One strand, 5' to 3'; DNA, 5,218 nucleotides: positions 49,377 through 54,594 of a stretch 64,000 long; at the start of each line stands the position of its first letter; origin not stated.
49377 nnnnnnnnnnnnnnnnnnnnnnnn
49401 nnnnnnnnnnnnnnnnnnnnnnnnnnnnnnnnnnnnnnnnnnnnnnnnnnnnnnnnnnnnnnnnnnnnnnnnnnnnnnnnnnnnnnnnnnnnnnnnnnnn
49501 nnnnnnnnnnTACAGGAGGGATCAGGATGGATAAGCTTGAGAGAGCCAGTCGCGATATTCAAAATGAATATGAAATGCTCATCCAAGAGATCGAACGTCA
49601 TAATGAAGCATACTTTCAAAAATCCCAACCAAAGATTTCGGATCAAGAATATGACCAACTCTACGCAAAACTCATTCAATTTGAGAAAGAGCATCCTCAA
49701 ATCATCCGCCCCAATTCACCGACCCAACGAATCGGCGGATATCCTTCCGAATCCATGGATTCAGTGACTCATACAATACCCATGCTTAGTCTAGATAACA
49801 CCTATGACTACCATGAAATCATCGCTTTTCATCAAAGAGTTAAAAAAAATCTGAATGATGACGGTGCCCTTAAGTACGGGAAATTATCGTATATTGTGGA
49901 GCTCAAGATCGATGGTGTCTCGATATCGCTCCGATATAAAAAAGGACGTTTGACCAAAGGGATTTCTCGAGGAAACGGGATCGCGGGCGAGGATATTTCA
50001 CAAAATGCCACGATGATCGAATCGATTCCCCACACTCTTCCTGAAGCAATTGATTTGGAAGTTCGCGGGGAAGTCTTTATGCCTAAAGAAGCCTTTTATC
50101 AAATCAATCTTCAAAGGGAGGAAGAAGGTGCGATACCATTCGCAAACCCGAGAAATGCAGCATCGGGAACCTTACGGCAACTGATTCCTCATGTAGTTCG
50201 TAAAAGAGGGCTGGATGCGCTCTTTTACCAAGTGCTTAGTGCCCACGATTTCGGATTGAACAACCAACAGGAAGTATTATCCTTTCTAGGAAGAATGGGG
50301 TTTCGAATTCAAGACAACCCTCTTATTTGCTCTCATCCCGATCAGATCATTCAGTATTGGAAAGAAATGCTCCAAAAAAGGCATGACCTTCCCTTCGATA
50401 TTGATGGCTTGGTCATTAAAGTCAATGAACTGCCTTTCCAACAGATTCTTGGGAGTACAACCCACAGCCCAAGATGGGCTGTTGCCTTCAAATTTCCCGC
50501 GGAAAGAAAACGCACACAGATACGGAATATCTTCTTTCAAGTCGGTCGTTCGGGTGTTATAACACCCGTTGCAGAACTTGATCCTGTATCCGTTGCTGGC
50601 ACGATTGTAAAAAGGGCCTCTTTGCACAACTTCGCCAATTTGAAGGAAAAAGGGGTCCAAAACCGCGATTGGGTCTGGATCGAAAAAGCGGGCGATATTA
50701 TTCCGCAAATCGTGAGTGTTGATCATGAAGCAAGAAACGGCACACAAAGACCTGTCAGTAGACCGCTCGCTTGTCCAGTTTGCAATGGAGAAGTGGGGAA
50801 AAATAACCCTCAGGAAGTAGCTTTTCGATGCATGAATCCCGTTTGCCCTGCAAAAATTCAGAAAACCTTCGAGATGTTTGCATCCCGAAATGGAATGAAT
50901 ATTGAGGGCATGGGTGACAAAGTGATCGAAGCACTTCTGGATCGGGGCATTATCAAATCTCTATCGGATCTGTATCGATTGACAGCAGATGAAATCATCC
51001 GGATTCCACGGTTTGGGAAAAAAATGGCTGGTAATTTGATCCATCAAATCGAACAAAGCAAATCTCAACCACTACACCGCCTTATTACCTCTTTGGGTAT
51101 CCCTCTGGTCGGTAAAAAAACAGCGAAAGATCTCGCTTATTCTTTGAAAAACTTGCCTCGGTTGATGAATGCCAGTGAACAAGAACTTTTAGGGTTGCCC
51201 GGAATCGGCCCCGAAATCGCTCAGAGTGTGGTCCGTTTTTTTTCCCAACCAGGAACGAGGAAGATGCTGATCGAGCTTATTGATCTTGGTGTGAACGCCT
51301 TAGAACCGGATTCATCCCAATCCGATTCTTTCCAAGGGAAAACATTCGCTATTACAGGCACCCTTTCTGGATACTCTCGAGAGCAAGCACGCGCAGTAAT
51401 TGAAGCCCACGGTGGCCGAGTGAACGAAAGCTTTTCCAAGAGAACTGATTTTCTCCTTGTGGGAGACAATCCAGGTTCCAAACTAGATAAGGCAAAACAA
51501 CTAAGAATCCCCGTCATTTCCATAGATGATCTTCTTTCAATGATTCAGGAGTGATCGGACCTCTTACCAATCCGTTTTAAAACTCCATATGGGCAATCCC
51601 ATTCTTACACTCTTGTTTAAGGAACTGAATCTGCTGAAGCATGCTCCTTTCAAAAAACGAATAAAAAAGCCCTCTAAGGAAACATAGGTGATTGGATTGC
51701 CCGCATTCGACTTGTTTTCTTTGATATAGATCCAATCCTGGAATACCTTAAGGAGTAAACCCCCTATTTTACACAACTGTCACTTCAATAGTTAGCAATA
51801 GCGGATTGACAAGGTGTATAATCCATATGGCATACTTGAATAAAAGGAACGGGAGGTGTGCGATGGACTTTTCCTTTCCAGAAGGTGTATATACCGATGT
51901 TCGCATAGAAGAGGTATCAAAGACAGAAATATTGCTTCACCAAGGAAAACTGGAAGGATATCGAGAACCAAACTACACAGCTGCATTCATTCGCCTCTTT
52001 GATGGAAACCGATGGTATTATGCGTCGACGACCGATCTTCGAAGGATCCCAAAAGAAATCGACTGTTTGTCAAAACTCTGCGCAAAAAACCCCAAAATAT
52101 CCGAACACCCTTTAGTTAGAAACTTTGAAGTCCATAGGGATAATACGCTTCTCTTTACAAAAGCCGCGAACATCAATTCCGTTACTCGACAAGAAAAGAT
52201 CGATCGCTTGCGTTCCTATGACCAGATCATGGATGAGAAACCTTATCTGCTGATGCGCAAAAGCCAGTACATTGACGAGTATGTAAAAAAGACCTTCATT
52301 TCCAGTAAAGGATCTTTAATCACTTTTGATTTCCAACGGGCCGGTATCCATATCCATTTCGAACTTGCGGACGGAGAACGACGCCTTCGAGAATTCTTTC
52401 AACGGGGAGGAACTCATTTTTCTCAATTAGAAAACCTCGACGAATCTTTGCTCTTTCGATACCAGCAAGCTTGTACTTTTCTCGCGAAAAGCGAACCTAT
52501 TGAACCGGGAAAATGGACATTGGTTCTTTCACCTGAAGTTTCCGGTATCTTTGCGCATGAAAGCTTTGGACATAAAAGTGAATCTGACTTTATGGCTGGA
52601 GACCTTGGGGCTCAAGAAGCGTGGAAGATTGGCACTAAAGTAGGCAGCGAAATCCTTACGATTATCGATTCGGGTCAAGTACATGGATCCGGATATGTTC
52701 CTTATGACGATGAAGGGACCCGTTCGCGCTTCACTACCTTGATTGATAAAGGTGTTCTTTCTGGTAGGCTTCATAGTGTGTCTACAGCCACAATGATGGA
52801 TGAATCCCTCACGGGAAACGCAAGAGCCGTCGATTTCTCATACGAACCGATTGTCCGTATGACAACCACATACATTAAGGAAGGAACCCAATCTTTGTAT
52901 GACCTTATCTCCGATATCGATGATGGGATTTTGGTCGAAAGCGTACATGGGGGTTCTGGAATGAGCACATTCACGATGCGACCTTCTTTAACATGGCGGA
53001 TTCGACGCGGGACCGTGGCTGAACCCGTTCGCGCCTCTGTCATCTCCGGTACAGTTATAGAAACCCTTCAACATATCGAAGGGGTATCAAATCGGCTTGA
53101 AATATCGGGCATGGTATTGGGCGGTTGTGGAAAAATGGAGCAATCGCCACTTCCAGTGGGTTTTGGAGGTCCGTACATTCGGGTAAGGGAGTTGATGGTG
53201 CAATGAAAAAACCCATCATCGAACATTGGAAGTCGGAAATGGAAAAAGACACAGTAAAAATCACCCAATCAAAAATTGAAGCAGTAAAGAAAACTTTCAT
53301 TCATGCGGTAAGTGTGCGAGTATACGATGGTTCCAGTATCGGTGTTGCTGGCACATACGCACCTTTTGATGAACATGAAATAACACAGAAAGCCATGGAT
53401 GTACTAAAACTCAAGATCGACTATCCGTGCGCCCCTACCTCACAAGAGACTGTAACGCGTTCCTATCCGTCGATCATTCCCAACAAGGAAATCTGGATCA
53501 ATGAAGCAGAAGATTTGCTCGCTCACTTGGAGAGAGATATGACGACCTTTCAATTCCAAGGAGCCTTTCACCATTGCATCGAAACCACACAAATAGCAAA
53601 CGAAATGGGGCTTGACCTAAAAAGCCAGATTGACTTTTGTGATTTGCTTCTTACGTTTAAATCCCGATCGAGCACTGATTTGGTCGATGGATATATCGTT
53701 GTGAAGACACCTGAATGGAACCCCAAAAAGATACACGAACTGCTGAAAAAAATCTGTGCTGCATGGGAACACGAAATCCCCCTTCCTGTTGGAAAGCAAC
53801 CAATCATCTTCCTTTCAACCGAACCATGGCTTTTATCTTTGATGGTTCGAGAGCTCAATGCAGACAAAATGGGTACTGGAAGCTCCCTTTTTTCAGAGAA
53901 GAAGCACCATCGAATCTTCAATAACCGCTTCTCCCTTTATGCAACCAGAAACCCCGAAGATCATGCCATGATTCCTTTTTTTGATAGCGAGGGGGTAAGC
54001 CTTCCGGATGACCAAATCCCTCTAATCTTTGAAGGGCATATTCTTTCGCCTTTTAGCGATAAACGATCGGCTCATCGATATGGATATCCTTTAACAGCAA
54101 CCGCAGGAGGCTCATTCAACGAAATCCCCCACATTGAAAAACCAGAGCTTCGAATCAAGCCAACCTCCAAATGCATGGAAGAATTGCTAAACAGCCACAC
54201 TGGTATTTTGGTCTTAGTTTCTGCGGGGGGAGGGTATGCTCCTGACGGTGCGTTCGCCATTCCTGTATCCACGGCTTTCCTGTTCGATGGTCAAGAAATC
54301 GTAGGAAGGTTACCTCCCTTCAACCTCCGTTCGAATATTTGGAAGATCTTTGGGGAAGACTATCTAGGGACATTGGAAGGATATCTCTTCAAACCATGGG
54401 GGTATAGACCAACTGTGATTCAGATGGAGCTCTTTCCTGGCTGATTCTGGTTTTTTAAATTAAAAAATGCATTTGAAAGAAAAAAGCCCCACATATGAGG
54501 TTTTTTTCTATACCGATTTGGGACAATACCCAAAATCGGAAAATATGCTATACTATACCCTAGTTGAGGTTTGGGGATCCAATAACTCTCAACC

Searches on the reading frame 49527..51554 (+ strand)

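Call 38: search_protein_families(library=pfam, proteins=[window:49527-51554:+], max_evalue=0.001)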
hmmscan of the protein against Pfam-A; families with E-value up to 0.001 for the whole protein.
window:49527-51554:+ (675 aa): 11 families
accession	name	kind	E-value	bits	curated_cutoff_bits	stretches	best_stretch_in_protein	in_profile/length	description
PF01653.23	DNA_ligase_aden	-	4.1e-84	282.5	27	1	76-326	3-253/253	NAD-dependent DNA ligase adenylation domain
PF03120.22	DNA_ligase_OB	-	4.9e-31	106.9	32.9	1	330-406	2-78/79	NAD-dependent DNA ligase OB-fold domain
PF12826.13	HHH_2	-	2.4e-21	76.1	27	1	518-580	1-63/64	Helix-hairpin-helix motif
PF00533.33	BRCT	-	8.3e-17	61.6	21.3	1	599-673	3-78/78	BRCA1 C Terminus (BRCT) domain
PF14520.12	HHH_5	-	3.1e-16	60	27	2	458-507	6-54/57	Helix-hairpin-helix domain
PF00633.29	HHH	-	1e-07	31.9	24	1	545-570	4-29/30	Helix-hairpin-helix motif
PF12738.14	PTCB-BRCT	-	4.4e-07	30.2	22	1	614-667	9-62/63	twin BRCT domain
PF03119.21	DNA_ligase_ZBD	-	9.1e-06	25.9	25.8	1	416-442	2-27/27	NAD-dependent DNA ligase C4 zinc finger domain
PF22745.1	Nlig-Ia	-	4.1e-05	24.6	27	1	25-63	16-54/92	DNA ligase-like, N-terminal NAD+-binding domain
PF16589.12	BRCT_2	-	0.00016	22.4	27.3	1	602-666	3-67/86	BRCT domain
PF14716.13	HHH_8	-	0.00069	20.4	30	0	538-570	35-66/73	Helix-hairpin-helix domain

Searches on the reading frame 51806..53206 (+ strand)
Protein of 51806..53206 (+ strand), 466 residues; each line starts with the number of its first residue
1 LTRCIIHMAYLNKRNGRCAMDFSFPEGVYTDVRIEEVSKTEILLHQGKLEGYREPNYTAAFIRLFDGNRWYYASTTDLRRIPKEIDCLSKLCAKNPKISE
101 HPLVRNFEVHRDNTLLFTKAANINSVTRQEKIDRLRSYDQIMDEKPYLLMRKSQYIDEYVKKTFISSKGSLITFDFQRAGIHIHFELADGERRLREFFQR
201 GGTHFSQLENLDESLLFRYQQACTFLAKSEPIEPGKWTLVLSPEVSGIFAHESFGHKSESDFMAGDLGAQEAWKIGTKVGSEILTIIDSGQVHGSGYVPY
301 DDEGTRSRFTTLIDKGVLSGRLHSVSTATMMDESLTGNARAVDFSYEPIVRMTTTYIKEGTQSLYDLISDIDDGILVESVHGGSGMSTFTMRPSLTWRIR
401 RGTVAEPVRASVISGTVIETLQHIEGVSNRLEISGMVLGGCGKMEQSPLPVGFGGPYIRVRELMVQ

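Call 38: search_protein_families(library=pfam, proteins=[window:51806-53206:+], max_evalue=0.001)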
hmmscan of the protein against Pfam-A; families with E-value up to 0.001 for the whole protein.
window:51806-53206:+ (466 aa): 2 families
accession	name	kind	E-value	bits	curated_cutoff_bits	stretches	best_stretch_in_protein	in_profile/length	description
PF19289.4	PmbA_TldD_3rd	-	9.1e-49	166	22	1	234-465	1-218/220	PmbA/TldA metallopeptidase C-terminal domain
PF01523.21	PmbA_TldD_1st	-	2.8e-07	31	20.9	1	31-79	2-50/65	PmbA/TldA metallopeptidase domain 1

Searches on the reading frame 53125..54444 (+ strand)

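Call 38: search_protein_families(library=pfam, proteins=[window:53125-54444:+], max_evalue=0.001)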
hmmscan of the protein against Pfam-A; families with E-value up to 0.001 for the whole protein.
window:53125-54444:+ (439 aa): 1 family
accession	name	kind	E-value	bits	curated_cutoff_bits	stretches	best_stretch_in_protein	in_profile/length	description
PF19289.4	PmbA_TldD_3rd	-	3.4e-14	53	22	1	237-409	17-190/220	PmbA/TldA metallopeptidase C-terminal domain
